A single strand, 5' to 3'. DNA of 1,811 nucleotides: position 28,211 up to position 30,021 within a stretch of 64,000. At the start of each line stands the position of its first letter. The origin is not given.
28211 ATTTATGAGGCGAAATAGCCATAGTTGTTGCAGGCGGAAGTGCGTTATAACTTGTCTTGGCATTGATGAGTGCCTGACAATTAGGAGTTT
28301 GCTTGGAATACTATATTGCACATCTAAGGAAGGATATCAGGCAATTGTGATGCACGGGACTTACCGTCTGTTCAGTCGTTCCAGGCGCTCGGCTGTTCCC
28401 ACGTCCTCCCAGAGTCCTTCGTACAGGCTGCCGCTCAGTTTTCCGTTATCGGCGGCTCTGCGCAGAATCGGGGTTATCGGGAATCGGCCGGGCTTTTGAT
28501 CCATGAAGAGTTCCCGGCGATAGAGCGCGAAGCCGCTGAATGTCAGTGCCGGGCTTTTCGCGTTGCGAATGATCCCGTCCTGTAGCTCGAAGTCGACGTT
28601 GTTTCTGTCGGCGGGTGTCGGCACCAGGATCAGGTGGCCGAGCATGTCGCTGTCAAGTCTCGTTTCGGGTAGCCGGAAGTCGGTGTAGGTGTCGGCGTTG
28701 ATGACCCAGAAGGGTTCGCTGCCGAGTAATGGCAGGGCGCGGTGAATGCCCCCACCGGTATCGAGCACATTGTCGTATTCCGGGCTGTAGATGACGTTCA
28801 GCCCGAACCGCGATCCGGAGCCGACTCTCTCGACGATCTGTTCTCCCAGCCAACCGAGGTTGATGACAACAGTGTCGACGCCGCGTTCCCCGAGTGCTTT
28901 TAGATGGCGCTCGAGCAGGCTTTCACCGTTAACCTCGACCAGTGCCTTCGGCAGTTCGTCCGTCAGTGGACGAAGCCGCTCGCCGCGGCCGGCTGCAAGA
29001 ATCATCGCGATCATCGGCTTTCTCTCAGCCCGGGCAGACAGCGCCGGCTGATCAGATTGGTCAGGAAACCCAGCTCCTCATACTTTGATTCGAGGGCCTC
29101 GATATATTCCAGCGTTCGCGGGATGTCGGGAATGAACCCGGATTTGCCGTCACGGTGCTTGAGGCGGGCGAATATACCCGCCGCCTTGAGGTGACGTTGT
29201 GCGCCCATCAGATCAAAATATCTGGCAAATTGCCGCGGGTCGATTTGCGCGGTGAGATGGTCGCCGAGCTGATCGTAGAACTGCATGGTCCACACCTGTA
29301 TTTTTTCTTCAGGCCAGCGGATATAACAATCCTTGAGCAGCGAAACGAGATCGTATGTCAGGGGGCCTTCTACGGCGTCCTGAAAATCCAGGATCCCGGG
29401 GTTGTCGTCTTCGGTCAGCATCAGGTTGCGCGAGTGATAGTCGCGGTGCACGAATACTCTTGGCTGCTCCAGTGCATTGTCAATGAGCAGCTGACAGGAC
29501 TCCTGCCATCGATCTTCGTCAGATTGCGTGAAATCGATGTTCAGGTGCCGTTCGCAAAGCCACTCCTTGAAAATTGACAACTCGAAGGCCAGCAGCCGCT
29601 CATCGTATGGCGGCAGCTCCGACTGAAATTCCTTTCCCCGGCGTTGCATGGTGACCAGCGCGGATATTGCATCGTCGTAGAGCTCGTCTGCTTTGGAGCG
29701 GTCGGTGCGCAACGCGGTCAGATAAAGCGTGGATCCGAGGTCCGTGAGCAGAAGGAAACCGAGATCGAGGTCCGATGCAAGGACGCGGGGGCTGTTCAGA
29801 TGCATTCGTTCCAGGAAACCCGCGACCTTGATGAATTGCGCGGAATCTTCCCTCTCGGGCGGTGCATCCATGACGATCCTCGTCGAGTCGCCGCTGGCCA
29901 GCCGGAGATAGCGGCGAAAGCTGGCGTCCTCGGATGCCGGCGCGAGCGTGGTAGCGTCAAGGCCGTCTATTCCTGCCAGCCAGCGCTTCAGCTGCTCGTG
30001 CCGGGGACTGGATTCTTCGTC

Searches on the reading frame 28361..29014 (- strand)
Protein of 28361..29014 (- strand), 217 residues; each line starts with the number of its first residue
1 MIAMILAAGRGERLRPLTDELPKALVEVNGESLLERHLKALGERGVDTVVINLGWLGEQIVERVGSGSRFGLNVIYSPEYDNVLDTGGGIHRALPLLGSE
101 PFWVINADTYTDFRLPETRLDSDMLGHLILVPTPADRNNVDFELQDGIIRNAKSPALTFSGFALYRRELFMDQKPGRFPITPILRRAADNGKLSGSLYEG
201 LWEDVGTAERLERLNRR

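Call 8: search_protein_families(library=pfam, proteins=[window:28361-29014:-], max_evalue=0.01)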
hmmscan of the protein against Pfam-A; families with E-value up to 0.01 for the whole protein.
window:28361-29014:- (217 aa): 3 families
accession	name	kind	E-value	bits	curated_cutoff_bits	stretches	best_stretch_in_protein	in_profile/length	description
PF00483.29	NTP_transferase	-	4.3e-15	56.4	21.2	1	3-117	2-119/245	Nucleotidyl transferase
PF12804.13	NTP_transf_3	-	2.8e-12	47.6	27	1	3-109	1-96/160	MobA-like NTP transferase domain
PF01128.25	IspD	-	1.3e-05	25.5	27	1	1-52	1-50/221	2-C-methyl-D-erythritol 4-phosphate cytidylyltransferase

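Call 12: find_encoding_contigs(protein=window:28361-29014:-, flank=10000, max_places=10)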
Protein window:28361-29014:- (217 aa): no gene with exactly this product is on record in the collection.

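Call 35: find_homologous_proteins(query=window:28361-29014:-, max_evalue=1e-40)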
Query window:28361-29014:- (217 aa): 7104 proteins with E <= 1e-40 among 8000 candidates; the best 120 are listed.
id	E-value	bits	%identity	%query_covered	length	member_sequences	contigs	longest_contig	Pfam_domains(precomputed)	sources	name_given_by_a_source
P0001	6.7e-140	482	100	100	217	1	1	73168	PF00483.30,PF01128.26,PF12804.14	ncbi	ncbi:MAG: nucleotidyltransferase family protein [Woeseia sp.]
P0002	5.9e-129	446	92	100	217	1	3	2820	PF00483.30,PF12804.14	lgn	-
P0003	8.9e-123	426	87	98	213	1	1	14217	PF00483.30,PF12804.14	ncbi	ncbi:MAG: nucleotidyltransferase family protein [Woeseia sp.]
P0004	8.6e-105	367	73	100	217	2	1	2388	PF00483.30,PF12804.14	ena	-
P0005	1.5e-104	366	75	100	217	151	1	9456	PF00483.30,PF12804.14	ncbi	-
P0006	2.2e-104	366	75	100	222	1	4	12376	PF00483.30,PF01128.26,PF12804.14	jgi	jgi:MurNAc alpha-1-phosphate uridylyltransferase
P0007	2.5e-104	366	75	100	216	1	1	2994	PF00483.30,PF01128.26,PF12804.14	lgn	-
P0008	4.8e-104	365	77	100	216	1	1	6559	PF00483.30,PF12804.14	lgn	-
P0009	2.2e-103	363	75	98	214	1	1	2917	PF00483.30,PF12804.14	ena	-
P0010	2.6e-102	359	74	100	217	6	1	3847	PF00483.30,PF12804.14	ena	-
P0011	6.0e-102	358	73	98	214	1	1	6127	PF00483.30,PF12804.14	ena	-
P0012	6.2e-102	358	73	98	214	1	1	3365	PF00483.30,PF12804.14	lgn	-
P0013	7.6e-101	354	73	100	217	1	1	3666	PF00483.30,PF12804.14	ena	-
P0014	1.2e-100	354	71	100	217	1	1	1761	PF00483.30,PF12804.14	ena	-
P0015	1.8e-100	353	72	100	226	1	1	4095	PF00483.30,PF12804.14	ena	-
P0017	2.4e-100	353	72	99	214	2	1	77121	PF00483.30,PF12804.14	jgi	jgi:MurNAc alpha-1-phosphate uridylyltransferase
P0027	4.1e-99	349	73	99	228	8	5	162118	PF00483.30,PF12804.14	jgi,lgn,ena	-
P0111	1.6e-91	324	68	99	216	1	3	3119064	PF00483.30,PF12804.14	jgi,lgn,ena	-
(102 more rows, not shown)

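Call 36: find_encoding_contigs(protein=P0003, flank=6000, max_places=3)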
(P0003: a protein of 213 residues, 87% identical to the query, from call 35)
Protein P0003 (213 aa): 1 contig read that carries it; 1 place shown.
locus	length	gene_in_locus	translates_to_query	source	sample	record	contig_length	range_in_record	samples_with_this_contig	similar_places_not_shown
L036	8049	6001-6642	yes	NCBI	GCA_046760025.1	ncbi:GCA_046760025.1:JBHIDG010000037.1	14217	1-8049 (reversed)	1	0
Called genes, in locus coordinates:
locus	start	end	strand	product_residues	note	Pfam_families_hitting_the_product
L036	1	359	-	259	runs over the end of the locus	PF00398:RrnaAD, PF13649:Methyltransf_25 (weak)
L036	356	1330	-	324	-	PF04166:PdxA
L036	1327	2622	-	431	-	PF13623:SurA_N_2, PF13624:SurA_N_3, PF09312:SurA_N, PF13145:Rotamase_2 (weak), PF13616:Rotamase_3, PF00639:Rotamase, PF13616:Rotamase_3, PF00639:Rotamase, +1 more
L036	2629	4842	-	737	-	PF19838:LptD_2 (weak), PF04453:LptD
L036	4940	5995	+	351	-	PF01636:APH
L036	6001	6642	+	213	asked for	PF00483:NTP_transferase, PF12804:NTP_transf_3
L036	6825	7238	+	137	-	-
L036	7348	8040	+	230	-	PF13489:Methyltransf_23, PF13649:Methyltransf_25, PF13847:Methyltransf_31, PF08241:Methyltransf_11, PF08242:Methyltransf_12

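Call 37: find_encoding_contigs(protein=P0002, flank=6000, max_places=3)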
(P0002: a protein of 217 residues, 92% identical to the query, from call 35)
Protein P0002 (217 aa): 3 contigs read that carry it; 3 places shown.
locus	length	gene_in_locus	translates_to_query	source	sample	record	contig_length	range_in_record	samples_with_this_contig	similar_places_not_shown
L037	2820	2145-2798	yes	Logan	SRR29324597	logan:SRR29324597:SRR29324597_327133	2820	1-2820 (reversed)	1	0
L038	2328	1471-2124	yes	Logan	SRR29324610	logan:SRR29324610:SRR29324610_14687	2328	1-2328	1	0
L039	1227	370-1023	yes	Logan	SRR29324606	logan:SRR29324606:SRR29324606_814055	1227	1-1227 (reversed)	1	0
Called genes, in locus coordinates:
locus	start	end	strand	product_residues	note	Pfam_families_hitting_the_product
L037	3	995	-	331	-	?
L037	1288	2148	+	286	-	PF01636:APH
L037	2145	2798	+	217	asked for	PF00483:NTP_transferase, PF12804:NTP_transf_3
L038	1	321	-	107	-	?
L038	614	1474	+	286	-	PF01636:APH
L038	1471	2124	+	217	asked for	PF00483:NTP_transferase, PF12804:NTP_transf_3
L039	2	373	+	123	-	?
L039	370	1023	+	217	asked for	PF00483:NTP_transferase, PF12804:NTP_transf_3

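Call 41: find_encoding_contigs(protein=P0017, flank=7000, max_places=2)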
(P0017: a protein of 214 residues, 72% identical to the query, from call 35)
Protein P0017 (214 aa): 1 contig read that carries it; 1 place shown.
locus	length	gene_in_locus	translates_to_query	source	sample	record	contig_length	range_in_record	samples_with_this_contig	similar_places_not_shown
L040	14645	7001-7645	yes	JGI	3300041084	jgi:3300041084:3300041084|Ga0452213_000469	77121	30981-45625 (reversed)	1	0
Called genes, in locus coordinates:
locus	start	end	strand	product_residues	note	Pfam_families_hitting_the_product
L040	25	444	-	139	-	PF04379:DUF525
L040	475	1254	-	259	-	PF00398:RrnaAD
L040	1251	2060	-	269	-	PF04166:PdxA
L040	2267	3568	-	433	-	PF13623:SurA_N_2, PF13624:SurA_N_3, PF09312:SurA_N, PF13145:Rotamase_2 (weak), PF13616:Rotamase_3, PF00639:Rotamase, PF13616:Rotamase_3, PF00639:Rotamase, +1 more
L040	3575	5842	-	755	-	PF19838:LptD_2, PF04453:LptD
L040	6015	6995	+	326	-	PF01636:APH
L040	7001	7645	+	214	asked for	PF00483:NTP_transferase, PF12804:NTP_transf_3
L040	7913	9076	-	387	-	PF01208:URO-D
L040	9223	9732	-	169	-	-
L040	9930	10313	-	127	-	PF04828:GFA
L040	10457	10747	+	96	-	PF10041:DUF2277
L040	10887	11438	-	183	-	PF21948:LplA-B_cat, PF03099:BPL_LplA_LipB (faint)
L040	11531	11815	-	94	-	PF04359:DUF493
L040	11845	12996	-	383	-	PF00768:Peptidase_S11, PF13354:Beta-lactamase2, PF07943:PBP5_C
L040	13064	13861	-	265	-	PF03330:DPBB_1, PF05036:SPOR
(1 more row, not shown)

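Call 42: find_encoding_contigs(protein=P0006, flank=7000, max_places=4)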
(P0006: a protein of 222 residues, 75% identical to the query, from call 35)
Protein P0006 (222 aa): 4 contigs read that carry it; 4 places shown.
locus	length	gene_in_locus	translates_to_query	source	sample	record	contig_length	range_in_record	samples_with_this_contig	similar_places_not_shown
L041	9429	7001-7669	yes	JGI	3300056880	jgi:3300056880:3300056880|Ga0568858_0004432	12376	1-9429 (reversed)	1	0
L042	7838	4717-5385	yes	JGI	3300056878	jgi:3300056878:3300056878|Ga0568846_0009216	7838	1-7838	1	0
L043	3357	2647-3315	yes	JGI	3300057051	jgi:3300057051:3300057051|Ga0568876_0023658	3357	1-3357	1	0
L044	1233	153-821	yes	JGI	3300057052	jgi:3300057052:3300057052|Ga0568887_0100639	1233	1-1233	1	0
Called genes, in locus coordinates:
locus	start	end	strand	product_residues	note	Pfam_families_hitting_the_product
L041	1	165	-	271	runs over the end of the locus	PF00149:Metallophos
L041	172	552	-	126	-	PF04379:DUF525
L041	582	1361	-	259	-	PF00398:RrnaAD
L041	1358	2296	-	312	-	PF04166:PdxA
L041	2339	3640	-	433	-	PF13623:SurA_N_2 (weak), PF13624:SurA_N_3, PF09312:SurA_N, PF13145:Rotamase_2, PF13616:Rotamase_3, PF00639:Rotamase, PF13616:Rotamase_3, PF00639:Rotamase, +1 more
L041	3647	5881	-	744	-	PF19838:LptD_2, PF04453:LptD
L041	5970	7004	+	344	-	PF01636:APH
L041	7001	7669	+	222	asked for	PF00483:NTP_transferase, PF01128:IspD (faint), PF12804:NTP_transf_3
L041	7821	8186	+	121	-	PF07883:Cupin_2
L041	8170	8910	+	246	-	PF00702:Hydrolase, PF12710:HAD (weak), PF13419:HAD_2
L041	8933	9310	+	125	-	PF20337:DUF6632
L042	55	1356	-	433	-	PF13623:SurA_N_2 (weak), PF13624:SurA_N_3, PF09312:SurA_N, PF13145:Rotamase_2, PF13616:Rotamase_3, PF00639:Rotamase, PF13616:Rotamase_3, PF00639:Rotamase, +1 more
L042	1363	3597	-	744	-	PF19838:LptD_2, PF04453:LptD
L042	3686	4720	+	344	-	PF01636:APH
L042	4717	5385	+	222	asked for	PF00483:NTP_transferase, PF01128:IspD (faint), PF12804:NTP_transf_3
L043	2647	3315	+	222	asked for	PF00483:NTP_transferase, PF01128:IspD (faint), PF12804:NTP_transf_3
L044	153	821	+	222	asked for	PF00483:NTP_transferase, PF01128:IspD (faint), PF12804:NTP_transf_3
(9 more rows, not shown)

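Call 75: list_cluster_members(proteins=[P0001, P0003, P0157, P0178, P0135, P0144, P0220, P0130, P0152])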
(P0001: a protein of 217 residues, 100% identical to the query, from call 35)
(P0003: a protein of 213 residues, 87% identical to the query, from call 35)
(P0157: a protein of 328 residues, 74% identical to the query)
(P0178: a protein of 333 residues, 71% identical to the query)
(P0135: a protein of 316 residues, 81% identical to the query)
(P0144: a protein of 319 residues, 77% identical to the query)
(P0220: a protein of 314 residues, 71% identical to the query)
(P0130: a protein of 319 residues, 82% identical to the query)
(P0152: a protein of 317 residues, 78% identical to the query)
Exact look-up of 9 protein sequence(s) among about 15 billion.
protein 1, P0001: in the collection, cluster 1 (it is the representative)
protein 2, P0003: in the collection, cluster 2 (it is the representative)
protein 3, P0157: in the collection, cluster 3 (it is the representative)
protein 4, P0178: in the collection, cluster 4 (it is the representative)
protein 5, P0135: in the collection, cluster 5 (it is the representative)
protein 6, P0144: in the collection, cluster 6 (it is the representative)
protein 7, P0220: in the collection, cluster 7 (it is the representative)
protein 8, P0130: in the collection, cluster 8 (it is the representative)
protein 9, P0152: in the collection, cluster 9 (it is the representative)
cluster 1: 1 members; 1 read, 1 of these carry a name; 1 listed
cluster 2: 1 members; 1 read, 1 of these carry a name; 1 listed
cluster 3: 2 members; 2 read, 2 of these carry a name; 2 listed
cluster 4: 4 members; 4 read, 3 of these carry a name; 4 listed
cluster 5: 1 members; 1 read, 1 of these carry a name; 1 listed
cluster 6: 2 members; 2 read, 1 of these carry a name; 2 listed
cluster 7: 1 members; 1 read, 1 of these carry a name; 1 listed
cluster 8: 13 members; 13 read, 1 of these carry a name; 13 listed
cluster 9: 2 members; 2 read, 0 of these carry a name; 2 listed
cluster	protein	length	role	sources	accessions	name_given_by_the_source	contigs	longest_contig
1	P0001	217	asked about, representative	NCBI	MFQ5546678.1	MAG: nucleotidyltransferase family protein [Woeseia sp.]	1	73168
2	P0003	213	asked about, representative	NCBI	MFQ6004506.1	MAG: nucleotidyltransferase family protein [Woeseia sp.]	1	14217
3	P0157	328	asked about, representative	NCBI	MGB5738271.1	MAG: integron integrase [Woeseia sp.]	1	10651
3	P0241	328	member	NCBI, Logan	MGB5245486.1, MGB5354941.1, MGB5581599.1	MAG: integron integrase [Woeseia sp.]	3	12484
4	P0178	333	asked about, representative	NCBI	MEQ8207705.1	MAG: integron integrase [Woeseia sp.]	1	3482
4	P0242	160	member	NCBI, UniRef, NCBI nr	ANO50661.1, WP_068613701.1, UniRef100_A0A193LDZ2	phage integrase N-terminal SAM-like domain-containing protein [Woeseia oceani] | Core-binding (CB) domain-containing protein n=1 Tax=Woeseia oceani TaxID=1548547 ...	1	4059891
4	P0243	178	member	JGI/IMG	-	site-specific recombinase XerD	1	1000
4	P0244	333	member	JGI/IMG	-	-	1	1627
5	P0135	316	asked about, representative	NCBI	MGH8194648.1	MAG: integron integrase [Woeseiaceae bacterium]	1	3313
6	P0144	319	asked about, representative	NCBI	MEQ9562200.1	MAG: integron integrase [Woeseiaceae bacterium]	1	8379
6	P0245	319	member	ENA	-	-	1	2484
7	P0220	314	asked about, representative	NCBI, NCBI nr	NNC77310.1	MAG: integron integrase [Woeseiaceae bacterium] | integron integrase [Woeseiaceae bacterium]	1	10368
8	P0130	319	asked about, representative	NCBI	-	-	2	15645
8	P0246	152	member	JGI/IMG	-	site-specific recombinase XerD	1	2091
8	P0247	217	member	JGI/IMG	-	-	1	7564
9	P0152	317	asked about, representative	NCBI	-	-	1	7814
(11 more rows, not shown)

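Call 77: find_encoding_contigs(protein=P0111, flank=6000, max_places=1)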
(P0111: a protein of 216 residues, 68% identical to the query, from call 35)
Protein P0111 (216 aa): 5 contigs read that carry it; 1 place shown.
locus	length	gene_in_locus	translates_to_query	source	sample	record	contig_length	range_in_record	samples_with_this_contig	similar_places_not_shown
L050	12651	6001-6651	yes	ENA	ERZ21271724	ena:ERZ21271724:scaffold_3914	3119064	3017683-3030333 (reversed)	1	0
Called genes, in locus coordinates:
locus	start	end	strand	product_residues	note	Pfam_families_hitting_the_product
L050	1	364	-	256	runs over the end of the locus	PF00398:RrnaAD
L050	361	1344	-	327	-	PF04166:PdxA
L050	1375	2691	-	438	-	PF13623:SurA_N_2 (faint), PF13624:SurA_N_3, PF09312:SurA_N, PF13145:Rotamase_2 (weak), PF13616:Rotamase_3, PF00639:Rotamase, PF13616:Rotamase_3, PF00639:Rotamase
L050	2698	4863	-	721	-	PF19838:LptD_2, PF04453:LptD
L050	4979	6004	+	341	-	PF01636:APH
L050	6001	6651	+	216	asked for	PF00483:NTP_transferase, PF12804:NTP_transf_3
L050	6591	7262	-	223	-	PF21948:LplA-B_cat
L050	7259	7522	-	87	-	PF04359:DUF493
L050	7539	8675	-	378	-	PF00768:Peptidase_S11, PF13354:Beta-lactamase2, PF07943:PBP5_C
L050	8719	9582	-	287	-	PF03330:DPBB_1, PF05036:SPOR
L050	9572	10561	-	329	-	PF13406:SLT_2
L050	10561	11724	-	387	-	PF01098:FTSW_RODA_SPOVE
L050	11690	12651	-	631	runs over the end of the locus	PF03717:PBP_dimer, PF00905:Transpeptidase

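Call 78: find_encoding_contigs(protein=P0027, flank=6000, max_places=1)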
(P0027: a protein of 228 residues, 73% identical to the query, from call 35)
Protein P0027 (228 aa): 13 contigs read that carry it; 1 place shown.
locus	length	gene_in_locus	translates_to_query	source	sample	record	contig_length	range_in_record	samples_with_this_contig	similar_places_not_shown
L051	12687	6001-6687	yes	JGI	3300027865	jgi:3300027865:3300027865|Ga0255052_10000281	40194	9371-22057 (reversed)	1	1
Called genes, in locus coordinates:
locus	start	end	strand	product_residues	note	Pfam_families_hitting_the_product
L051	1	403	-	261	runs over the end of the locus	PF00398:RrnaAD, PF13649:Methyltransf_25 (faint)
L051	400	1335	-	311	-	PF04166:PdxA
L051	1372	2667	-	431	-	PF13624:SurA_N_3, PF09312:SurA_N, PF13145:Rotamase_2 (weak), PF13616:Rotamase_3, PF00639:Rotamase, PF13616:Rotamase_3, PF00639:Rotamase, PF13145:Rotamase_2 (weak), +1 more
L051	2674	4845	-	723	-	PF19838:LptD_2, PF04453:LptD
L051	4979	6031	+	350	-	PF01636:APH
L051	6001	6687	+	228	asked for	PF00483:NTP_transferase, PF12804:NTP_transf_3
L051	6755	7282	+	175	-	-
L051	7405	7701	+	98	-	-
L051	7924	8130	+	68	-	PF00313:CSD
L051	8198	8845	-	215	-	PF21948:LplA-B_cat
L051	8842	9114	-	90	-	PF04359:DUF493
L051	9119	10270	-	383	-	PF00768:Peptidase_S11, PF13354:Beta-lactamase2, PF00144:Beta-lactamase (faint), PF07943:PBP5_C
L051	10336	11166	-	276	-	PF03330:DPBB_1, PF05036:SPOR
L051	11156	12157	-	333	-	PF13406:SLT_2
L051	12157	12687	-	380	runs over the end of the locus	PF01098:FTSW_RODA_SPOVE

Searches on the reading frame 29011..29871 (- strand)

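Call 8: search_protein_families(library=pfam, proteins=[window:29011-29871:-], max_evalue=0.01)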
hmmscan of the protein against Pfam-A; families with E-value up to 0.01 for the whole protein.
window:29011-29871:- (286 aa): 2 families
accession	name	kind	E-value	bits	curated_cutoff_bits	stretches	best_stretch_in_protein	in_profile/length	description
PF01636.29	APH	-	5.3e-26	92.3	23.2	1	3-187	28-219/239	Phosphotransferase enzyme family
PF02958.26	EcKL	-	4.8e-05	23.3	22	1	70-183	147-265/294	Ecdysteroid kinase-like family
